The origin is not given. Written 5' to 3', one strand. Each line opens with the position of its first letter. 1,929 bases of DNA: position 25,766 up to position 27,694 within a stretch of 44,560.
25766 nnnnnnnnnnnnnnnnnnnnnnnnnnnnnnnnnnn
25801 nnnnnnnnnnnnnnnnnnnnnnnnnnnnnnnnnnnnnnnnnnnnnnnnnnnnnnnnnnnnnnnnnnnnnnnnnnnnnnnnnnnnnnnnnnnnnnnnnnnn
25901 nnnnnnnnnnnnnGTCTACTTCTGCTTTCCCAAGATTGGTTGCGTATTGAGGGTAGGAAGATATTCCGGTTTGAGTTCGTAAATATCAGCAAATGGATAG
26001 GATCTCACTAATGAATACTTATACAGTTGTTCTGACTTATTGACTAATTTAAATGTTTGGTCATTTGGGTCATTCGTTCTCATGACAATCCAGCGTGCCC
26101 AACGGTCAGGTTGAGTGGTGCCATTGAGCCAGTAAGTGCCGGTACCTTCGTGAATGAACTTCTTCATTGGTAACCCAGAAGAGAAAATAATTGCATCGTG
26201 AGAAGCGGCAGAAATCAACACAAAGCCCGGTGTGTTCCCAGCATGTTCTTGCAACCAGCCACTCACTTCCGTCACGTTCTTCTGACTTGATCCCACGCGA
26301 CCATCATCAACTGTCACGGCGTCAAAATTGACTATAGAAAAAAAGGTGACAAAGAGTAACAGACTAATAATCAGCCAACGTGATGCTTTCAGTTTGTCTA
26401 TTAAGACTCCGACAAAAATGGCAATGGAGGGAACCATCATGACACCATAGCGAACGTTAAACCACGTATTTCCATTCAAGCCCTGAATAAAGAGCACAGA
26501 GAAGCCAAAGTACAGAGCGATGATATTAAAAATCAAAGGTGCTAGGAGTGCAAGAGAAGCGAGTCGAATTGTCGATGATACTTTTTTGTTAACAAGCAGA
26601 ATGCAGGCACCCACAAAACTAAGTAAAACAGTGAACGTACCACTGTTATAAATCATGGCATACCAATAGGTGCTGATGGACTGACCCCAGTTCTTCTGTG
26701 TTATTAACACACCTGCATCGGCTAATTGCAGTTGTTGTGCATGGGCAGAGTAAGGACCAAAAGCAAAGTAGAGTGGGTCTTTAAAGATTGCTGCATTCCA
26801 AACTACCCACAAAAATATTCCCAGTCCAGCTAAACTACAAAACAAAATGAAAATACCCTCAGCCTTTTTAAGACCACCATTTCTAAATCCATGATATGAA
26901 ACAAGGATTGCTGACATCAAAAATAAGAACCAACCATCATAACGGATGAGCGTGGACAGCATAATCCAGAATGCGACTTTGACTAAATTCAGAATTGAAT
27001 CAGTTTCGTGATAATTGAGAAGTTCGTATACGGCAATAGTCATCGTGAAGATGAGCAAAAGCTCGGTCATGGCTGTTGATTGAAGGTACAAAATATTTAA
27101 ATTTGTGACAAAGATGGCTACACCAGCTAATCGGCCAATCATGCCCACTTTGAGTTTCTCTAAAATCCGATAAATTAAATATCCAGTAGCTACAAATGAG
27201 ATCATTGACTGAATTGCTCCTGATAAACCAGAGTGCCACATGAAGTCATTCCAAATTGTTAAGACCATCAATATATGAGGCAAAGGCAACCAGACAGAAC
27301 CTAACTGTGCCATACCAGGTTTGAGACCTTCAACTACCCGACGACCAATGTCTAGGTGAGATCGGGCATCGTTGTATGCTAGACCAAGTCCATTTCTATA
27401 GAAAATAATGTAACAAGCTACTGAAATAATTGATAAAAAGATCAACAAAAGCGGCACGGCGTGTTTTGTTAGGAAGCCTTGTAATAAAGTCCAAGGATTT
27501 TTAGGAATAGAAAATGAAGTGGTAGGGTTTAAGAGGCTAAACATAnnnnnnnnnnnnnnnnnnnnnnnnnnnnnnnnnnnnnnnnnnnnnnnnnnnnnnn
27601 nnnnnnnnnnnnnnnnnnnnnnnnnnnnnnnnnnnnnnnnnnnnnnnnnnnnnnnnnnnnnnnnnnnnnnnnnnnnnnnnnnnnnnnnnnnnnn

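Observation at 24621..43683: A ~19-kb single-operon glycan assembly line combining synthase-type, flippase-type and GT-C-type logic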

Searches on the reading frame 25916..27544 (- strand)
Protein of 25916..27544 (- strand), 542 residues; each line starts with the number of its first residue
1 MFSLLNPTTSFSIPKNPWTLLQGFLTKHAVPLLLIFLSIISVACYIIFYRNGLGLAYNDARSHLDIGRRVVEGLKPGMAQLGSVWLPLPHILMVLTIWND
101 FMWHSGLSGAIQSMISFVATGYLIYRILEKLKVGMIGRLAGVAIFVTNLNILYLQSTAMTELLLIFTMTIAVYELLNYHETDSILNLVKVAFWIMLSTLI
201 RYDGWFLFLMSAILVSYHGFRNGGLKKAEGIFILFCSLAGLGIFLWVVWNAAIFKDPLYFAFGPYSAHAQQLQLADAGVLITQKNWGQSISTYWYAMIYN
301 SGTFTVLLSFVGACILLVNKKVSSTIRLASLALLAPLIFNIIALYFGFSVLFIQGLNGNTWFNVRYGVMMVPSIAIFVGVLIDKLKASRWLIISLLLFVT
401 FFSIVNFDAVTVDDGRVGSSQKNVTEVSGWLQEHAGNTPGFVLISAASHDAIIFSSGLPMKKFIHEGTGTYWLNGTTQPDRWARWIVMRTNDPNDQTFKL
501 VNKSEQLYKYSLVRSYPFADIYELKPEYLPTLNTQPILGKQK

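Call 5: search_protein_families(library=pfam, proteins=[window:25916-27544:-], max_evalue=0.01)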
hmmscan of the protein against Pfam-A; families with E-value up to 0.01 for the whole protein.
window:25916-27544:- (542 aa): 0 families

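Call 9: search_solved_structures(query=window:25916-27544:-, max_evalue=10)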
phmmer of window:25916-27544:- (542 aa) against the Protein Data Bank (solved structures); distinct sequences matched with E-value up to 10: 5.
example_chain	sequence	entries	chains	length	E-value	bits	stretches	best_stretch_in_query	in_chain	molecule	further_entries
9zvh_L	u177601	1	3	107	0.035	16.4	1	421-493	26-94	Fab H33 Light Chain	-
8wpw_D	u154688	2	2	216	0.19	14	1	422-504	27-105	CB6 fab mutant light chain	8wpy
7ru5_L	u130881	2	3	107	0.55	12.4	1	420-489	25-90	CC6.30 Fab kappa chain Fv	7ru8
3ziv_A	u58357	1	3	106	1.5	11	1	332-389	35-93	AECA THIOREDOXIN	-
4ba7_A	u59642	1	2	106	2.1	10.5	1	333-389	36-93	LBCA THIOREDOXIN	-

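Call 16: find_homologous_proteins(query=window:25916-27544:-)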
Query window:25916-27544:- (542 aa): 3240 proteins with E <= 0.001 among 8000 candidates; the best 120 are listed.
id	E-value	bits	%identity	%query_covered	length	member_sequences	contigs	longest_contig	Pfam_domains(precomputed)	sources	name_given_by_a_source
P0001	0.0e+0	1074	87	100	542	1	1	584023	-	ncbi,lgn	-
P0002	9.1e-274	928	75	99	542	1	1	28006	PF13231.13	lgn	-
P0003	2.7e-262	890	73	99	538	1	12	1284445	-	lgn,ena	-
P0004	3.4e-255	866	70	99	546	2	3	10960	-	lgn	-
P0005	2.6e-252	857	70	99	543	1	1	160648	-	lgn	-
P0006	3.9e-250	850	68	98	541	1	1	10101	-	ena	-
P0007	6.8e-250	849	69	99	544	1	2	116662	-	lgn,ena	-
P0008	7.2e-250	849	70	98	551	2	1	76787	-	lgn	-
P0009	2.9e-249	847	69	100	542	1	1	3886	-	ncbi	-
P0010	6.2e-248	842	70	97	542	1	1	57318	-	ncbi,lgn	-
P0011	2.3e-247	841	69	98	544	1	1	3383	-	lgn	-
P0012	3.0e-247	840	70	98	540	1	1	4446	-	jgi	-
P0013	3.9e-247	840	70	98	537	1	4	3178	-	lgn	-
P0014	8.0e-247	839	67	99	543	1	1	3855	-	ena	-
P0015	8.4e-247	839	69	99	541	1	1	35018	-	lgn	-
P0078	2.2e-230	784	65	99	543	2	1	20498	PF13231.13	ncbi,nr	ncbi:MAG TPA: glycosyltransferase family 39 protein [Candidatus Saccharimonadia bacterium]|nr:glycos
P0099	2.4e-228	778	64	100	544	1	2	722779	-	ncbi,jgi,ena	-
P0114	1.4e-227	775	68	96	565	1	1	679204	-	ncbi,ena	-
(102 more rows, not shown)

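Call 18: find_encoding_contigs(protein=P0001, flank=10000, max_places=3)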
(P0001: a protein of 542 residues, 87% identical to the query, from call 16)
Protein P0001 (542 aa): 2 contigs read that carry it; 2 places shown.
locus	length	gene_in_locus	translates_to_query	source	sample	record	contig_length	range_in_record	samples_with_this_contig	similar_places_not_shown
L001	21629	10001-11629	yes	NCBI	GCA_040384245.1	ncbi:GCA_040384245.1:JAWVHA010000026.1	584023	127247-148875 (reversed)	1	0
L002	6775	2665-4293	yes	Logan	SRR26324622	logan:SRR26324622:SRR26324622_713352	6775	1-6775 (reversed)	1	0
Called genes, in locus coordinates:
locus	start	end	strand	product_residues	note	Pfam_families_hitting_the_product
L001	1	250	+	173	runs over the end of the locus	PF05523:FdtA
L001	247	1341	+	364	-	PF01041:DegT_DnrJ_EryC1, PF00266:Aminotran_5, PF01053:Cys_Met_Meta_PP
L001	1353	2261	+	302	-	PF00535:Glycos_transf_2, PF13641:Glyco_tranf_2_3, PF13632:Glyco_trans_2_3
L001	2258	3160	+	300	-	PF00535:Glycos_transf_2, PF13641:Glyco_tranf_2_3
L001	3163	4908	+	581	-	PF01636:APH (weak), PF01522:Polysacc_deac_1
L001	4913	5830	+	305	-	PF00535:Glycos_transf_2, PF13641:Glyco_tranf_2_3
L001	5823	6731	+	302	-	PF13641:Glyco_tranf_2_3, PF00535:Glycos_transf_2, PF13632:Glyco_trans_2_3 (weak)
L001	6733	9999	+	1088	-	PF01636:APH (faint), PF01522:Polysacc_deac_1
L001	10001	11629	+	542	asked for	-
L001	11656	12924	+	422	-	-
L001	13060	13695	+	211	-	-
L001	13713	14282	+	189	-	PF04203:Sortase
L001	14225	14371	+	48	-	-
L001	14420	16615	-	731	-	-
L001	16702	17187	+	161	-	PF00293:NUDIX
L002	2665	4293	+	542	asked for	-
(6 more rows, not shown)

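Call 19: find_encoding_contigs(protein=P0003, flank=10000, max_places=1)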
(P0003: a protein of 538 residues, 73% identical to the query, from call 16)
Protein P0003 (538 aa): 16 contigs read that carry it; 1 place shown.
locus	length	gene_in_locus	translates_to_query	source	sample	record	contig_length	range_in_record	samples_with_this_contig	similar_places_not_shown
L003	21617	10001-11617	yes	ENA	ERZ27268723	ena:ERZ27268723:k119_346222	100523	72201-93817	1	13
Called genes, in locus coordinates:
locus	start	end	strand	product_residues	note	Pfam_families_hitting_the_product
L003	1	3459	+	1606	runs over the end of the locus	PF00535:Glycos_transf_2, PF00535:Glycos_transf_2, PF13641:Glyco_tranf_2_3, PF13632:Glyco_trans_2_3, PF13439:Glyco_transf_4, PF00534:Glycos_transf_1, PF20706:GT4-conflict, PF13692:Glyco_trans_1_4, +1 more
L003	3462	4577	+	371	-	PF13439:Glyco_transf_4, PF20706:GT4-conflict, PF00534:Glycos_transf_1, PF13692:Glyco_trans_1_4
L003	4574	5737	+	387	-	PF01041:DegT_DnrJ_EryC1, PF00155:Aminotran_1_2, PF00266:Aminotran_5, PF01053:Cys_Met_Meta_PP (faint)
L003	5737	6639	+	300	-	PF00535:Glycos_transf_2, PF13641:Glyco_tranf_2_3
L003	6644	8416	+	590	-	PF01636:APH (weak), PF01522:Polysacc_deac_1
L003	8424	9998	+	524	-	-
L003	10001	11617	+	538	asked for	-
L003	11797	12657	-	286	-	PF03116:NQR2_RnfD_RnfE (weak)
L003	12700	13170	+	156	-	-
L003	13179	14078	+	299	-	PF02424:ApbE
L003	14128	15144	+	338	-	PF05448:AXE1 (faint), PF01738:DLH, PF02129:Peptidase_S15, PF03403:PAF-AH_p_II (faint), PF00561:Abhydrolase_1, PF12146:Hydrolase_4, PF12697:Abhydrolase_6, PF00326:Peptidase_S9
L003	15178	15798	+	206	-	PF00730:HhH-GPD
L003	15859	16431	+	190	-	PF01641:SelR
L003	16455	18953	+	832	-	PF00690:Cation_ATPase_N, PF00122:E1-E2_ATPase, PF00702:Hydrolase, PF13246:Cation_ATPase, PF08282:Hydrolase_3 (faint), PF00689:Cation_ATPase_C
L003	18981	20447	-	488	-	-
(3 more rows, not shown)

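Call 20: find_encoding_contigs(protein=P0099, flank=10000, max_places=1)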
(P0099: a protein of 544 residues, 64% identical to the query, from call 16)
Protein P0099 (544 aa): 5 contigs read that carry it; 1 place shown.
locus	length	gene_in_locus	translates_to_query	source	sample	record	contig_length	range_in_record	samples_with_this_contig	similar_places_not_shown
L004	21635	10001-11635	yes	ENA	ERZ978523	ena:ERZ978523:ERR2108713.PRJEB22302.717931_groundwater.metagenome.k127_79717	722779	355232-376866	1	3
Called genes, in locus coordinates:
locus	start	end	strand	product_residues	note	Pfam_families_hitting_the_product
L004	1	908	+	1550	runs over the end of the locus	PF00535:Glycos_transf_2, PF13641:Glyco_tranf_2_3, PF00535:Glycos_transf_2, PF13641:Glyco_tranf_2_3, PF13632:Glyco_trans_2_3, PF13439:Glyco_transf_4, PF00534:Glycos_transf_1, PF20706:GT4-conflict, +4 more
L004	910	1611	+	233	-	PF13489:Methyltransf_23, PF08241:Methyltransf_11, PF13847:Methyltransf_31 (faint)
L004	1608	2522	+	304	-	PF00535:Glycos_transf_2, PF13641:Glyco_tranf_2_3 (weak), PF13632:Glyco_trans_2_3 (weak)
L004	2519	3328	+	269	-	PF10096:DUF2334 (faint), PF01522:Polysacc_deac_1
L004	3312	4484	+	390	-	PF13439:Glyco_transf_4, PF00534:Glycos_transf_1, PF13692:Glyco_trans_1_4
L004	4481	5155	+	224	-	PF13489:Methyltransf_23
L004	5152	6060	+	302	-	PF00535:Glycos_transf_2, PF13641:Glyco_tranf_2_3, PF13632:Glyco_trans_2_3 (weak)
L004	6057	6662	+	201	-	PF00132:Hexapep, PF14602:Hexapep_2 (weak)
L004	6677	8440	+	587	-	PF01163:RIO1 (faint), PF01636:APH, PF19974:TCAD9 (faint)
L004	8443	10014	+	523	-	-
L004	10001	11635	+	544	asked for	-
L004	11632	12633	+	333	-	-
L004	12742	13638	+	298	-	-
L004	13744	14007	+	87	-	-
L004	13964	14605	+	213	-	PF08843:AbiEii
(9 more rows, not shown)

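Call 21: find_encoding_contigs(protein=P0114, flank=10000, max_places=1)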
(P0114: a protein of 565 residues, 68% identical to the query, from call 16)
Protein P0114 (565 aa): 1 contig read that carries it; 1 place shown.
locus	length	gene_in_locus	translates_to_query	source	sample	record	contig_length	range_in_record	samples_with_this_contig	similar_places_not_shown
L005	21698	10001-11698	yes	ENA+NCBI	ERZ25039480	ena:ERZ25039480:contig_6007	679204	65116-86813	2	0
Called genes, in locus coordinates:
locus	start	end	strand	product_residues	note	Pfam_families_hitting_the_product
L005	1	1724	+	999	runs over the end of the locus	PF00535:Glycos_transf_2, PF10111:Glyco_tranf_2_2 (weak), PF13641:Glyco_tranf_2_3 (weak), PF00535:Glycos_transf_2, PF13641:Glyco_tranf_2_3, PF13632:Glyco_trans_2_3, PF01943:Polysacc_synt (weak), PF13440:Polysacc_synt_3 (weak), +1 more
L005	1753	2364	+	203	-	-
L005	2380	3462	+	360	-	PF13439:Glyco_transf_4, PF13579:Glyco_trans_4_4, PF20706:GT4-conflict, PF00534:Glycos_transf_1, PF13692:Glyco_trans_1_4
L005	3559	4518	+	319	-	PF20706:GT4-conflict (weak), PF00534:Glycos_transf_1, PF13692:Glyco_trans_1_4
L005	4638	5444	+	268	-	PF01041:DegT_DnrJ_EryC1, PF00266:Aminotran_5 (weak), PF00155:Aminotran_1_2, PF01212:Beta_elim_lyase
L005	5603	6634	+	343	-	PF13641:Glyco_tranf_2_3, PF00535:Glycos_transf_2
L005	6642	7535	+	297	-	PF13641:Glyco_tranf_2_3, PF00535:Glycos_transf_2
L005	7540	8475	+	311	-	PF00535:Glycos_transf_2, PF13641:Glyco_tranf_2_3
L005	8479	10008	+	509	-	-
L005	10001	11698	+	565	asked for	-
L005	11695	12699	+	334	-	-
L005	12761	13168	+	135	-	-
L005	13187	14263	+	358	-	-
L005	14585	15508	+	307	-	PF00722:Glyco_hydro_16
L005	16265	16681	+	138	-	-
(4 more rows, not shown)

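Call 23: search_solved_structures(query=A1, max_evalue=10)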
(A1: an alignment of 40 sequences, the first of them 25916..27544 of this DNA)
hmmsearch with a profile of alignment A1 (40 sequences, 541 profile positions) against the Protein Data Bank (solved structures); distinct sequences matched with E-value up to 10: 0.

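Call 24: search_protein_families(library=pfam, proteins=[window:25916-27544:-, P0002, P0078], max_evalue=10)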
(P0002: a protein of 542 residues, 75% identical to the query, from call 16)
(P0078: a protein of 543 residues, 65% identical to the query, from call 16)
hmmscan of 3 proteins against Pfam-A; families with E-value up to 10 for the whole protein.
window:25916-27544:- (542 aa): 1 family
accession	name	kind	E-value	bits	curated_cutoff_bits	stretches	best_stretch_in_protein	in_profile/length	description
PF05814.16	Ac76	-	0.1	13.1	22.5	1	376-408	11-44/83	Orf76 (Ac76)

P0002 (542 aa): 1 family
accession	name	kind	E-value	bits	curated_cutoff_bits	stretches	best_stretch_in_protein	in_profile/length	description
PF13231.12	PMT_2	-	6e-06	27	26.1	1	105-249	20-160/160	Dolichyl-phosphate-mannose-protein mannosyltransferase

P0078 (543 aa): 1 family
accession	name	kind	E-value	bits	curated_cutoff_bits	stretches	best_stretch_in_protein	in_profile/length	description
PF13231.12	PMT_2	-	2.8e-07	31.3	26.1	1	101-236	21-152/160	Dolichyl-phosphate-mannose-protein mannosyltransferase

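Call 27: predict_structure(alignment_id=A1)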
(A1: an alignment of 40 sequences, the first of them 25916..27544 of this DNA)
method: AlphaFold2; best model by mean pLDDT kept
length: 542 residues; sequences in the alignment: 40
mean_pLDDT: 76.0   pTM: 0.76
mean pLDDT of the five models: 76.0, 73.5, 71.5, 70.9, 66.2
residues with pLDDT >= 90: 177; 70-90: 178; 50-70: 116; < 50: 71
segments of 3 or more residues with pLDDT < 50: 1-4, 57-84, 263-269, 355-357, 359-363, 412-422, 447-456
pLDDT, mean of each block of 10 residues (from residue 1): 53 76 87 96 85 53 37 37 58 68 65 92 97 94 91 74 91 96 95 92 86 95 93 96 84 63 49 55 81 82 90 93 91 89 72 49 63 96 93 92 68 42 63 81 62 51 60 70 78 66 81 79 89 70 39
secondary structure, 60 per line:
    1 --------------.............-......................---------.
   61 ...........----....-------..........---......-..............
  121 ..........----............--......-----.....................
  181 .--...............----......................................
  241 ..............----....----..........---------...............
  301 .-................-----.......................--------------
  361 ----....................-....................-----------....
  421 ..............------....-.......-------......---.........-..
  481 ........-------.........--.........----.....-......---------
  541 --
elements in order: H15-27 H29-50 H60-71 H76-79 H87-96 H100-105 H107-130 H135-146 H149-154 H160-181 H184-198 H203-254 H259-262 H267-276 H286-301 H303-318 H324-346 H365-384 H386-405 H417-434 E441-444 H446-452 E463-465 H469-477 H479-482 E483-488 H496-504 E510-515 E520-524 H526-531

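Call 32: fold_search(model_id=the predicted structure, library=pdb)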
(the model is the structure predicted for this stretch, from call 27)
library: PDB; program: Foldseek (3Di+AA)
matches with E <= 10: 118; with E <= 0.001: 13
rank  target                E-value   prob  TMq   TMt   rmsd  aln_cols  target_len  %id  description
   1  6ftg_5                4.3e-06  1.00  0.49  0.42  14.6       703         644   12  Subtomogram average of OST-containing ribosome-translocon complexes from canine rough microsomal membranes (released 2018-03-21)
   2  7oci_F                5.4e-06  1.00  0.53  0.46  10.7       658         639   10  Cryo-EM structure of yeast Ost6p containing oligosaccharyltransferase complex (released 2022-02-16)
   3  9s6t_A                6.1e-06  1.00  0.53  0.58   7.0       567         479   12  Ternary cryo-EM structure of chicken ALG12 with Dol25-PP-GlcNAc2Man7, Dol25-P-Man, and Fab (released 2026-03-18)
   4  8b6l_I                1.3e-05  1.00  0.48  0.39  11.7       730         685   11  Subtomogram average of the human Sec61-TRAP-OSTA-translocon (released 2022-12-07)
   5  9n9j_I                1.5e-05  1.00  0.49  0.40  11.2       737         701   12  Structure of a GRP94 folding intermediate engaged with a CCDC134- and FKBP11-bound secretory translocon (released 2025-11-19)
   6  6c26_A                1.6e-05  1.00  0.45  0.39  13.1       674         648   10  The Cryo-EM structure of a eukaryotic oligosaccharyl transferase complex (released 2018-01-31)
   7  8age_A                2.5e-05  1.00  0.52  0.45  11.6       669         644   12  Structure of yeast oligosaccharylransferase complex with acceptor peptide bound (released 2022-12-07)
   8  8agb_A                5.8e-05  1.00  0.52  0.45  12.1       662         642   10  Structure of yeast oligosaccharylransferase complex with lipid-linked oligosaccharide bound (released 2022-12-07)
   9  6ezn_F                7.8e-05  1.00  0.47  0.41  12.8       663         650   10  Cryo-EM structure of the yeast oligosaccharyltransferase (OST) complex (released 2018-01-17)
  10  6s7o_A                1.0e-04  1.00  0.49  0.42  11.0       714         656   12  Cryo-EM structure of human oligosaccharyltransferase complex OST-A (released 2019-12-18)
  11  8pn9_A                1.8e-04  1.00  0.47  0.41  10.6       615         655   13  Structure of human oligosaccharyltransferase OST-A complex bound to NGI-1 (released 2024-05-08)
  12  8agc_A                2.2e-04  1.00  0.51  0.41  13.4       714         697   10  Structure of yeast oligosaccharylransferase complex with lipid-linked oligosaccharide and non-acceptor peptide bound (released 2022-12-07)
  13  6s7t_A                6.8e-04  1.00  0.49  0.40  13.2       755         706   10  Cryo-EM structure of human oligosaccharyltransferase complex OST-B (released 2019-12-18)
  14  6gxc_A                2.3e-03  1.00  0.46  0.37  10.0       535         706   13  Bacterial oligosaccharyltransferase PglB in complex with an inhibitory peptide and a reactive lipid-linked oligosaccha (released 2018-11-14)
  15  9s6s_A                2.6e-03  1.00  0.44  0.44   8.7       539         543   11  Ternary cryo-EM structure of human ALG9 with Dol25-PP-GlcNAc2Man6, Dol25-P-Man and Fab (released 2026-03-18)
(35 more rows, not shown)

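Call 44: find_related_loci(query=A1, collection=genome_contigs, flank=10000)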
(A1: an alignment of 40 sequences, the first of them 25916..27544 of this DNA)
Query A1 (542 aa) in genome_contigs; peptide patterns used: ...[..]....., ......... (x = any residue, [..] = any of these).
339 stretches matched a pattern; 328 encode a relative of the query (tblastn E <= 1e-3); the best 80 are kept; 80 distinct loci.
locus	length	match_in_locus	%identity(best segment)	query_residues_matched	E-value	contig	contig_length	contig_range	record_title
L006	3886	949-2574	69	1-542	0e+0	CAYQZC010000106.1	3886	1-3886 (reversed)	MAG TPA_asm: uncultured Pseudomonadales bacterium isolate SRP292972_co1_124 genome assembly, contig: NODE_9483_length_38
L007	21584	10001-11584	70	10-537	0e+0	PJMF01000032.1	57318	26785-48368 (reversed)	MAG: Candidatus Paceibacterota bacterium isolate Amazon_FNV_2010_13_2_2 contig_75_42697231_length_57318_multi_5_in_2_out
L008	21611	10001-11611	67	6-542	0e+0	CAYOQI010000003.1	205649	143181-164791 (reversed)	MAG TPA_asm: uncultured Pseudomonadales bacterium isolate SRP286056_co1_770 genome assembly, contig: NODE_31_length_2056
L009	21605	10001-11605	65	8-542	0e+0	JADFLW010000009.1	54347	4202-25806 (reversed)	MAG: Patescibacteria group bacterium isolate B55T1B8 B55T1B8_NODE775, whole genome shotgun sequence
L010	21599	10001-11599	64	10-542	0e+0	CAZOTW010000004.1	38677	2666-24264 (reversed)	MAG TPA_asm: uncultured Gammaproteobacteria bacterium isolate SRP080215_co1_129 genome assembly, contig: NODE_281_length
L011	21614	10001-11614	68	7-542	0e+0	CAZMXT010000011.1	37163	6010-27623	MAG TPA_asm: uncultured Pseudomonadales bacterium isolate SRP128246_co1_515 genome assembly, contig: NODE_1614_length_37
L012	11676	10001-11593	66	12-542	0e+0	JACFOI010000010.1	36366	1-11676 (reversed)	MAG: Patescibacteria group bacterium isolate BROCD046 NODE_962_length_36366_cov_7.719479, whole genome shotgun sequence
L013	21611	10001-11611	64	6-542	0e+0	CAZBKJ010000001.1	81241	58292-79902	MAG TPA_asm: uncultured Pseudomonadales bacterium isolate SRP286056_co1_272 genome assembly, contig: NODE_243_length_812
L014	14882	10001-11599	66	10-542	0e+0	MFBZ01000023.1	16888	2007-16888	MAG: Candidatus Curtissbacteria bacterium RIFCSPLOWO2_12_FULL_41_16 rifcsplowo2_12_scaffold_6117, whole genome shotgun s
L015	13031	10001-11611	63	6-542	0e+0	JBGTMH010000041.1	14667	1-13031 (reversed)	MAG: Patescibacteria group bacterium isolate JTS-RE358 k141_4900356, whole genome shotgun sequence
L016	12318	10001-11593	65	12-542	0e+0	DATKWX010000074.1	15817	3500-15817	MAG TPA_asm: Candidatus Bathyarchaeia archaeon isolate SMAG_U14175 k141_1916657, whole genome shotgun sequence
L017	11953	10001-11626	62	1-542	0e+0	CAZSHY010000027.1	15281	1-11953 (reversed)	MAG TPA_asm: uncultured Pseudomonadales bacterium isolate SRP286056_co1_709 genome assembly, contig: NODE_4777_length_15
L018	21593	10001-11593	66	12-542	0e+0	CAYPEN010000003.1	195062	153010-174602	MAG TPA_asm: uncultured Gammaproteobacteria bacterium isolate SRP263991_co5_217 genome assembly, contig: NODE_108_length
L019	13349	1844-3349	68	41-542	0e+0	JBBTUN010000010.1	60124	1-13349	MAG: Patescibacteria group bacterium isolate H41-bin134_1 H41_bin134_1_000000000010, whole genome shotgun sequence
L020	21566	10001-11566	66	21-542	0e+0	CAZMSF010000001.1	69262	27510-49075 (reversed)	MAG TPA_asm: uncultured Gammaproteobacteria bacterium isolate SRP135725_co1_372 genome assembly, contig: NODE_272_length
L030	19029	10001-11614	63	5-542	0e+0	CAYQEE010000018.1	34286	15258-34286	MAG TPA_asm: uncultured Gammaproteobacteria bacterium isolate SRP272529_co2_240 genome assembly, contig: NODE_1862_lengt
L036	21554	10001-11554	63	25-542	0e+0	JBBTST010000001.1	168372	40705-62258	MAG: Patescibacteria group bacterium isolate H41-bin102_1 H41_bin102_1_000000000001, whole genome shotgun sequence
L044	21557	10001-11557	64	25-542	0e+0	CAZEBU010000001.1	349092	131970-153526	MAG TPA_asm: uncultured Candidatus Saccharibacteria bacterium isolate SRP128015_co2_294 genome assembly, contig: NODE_1_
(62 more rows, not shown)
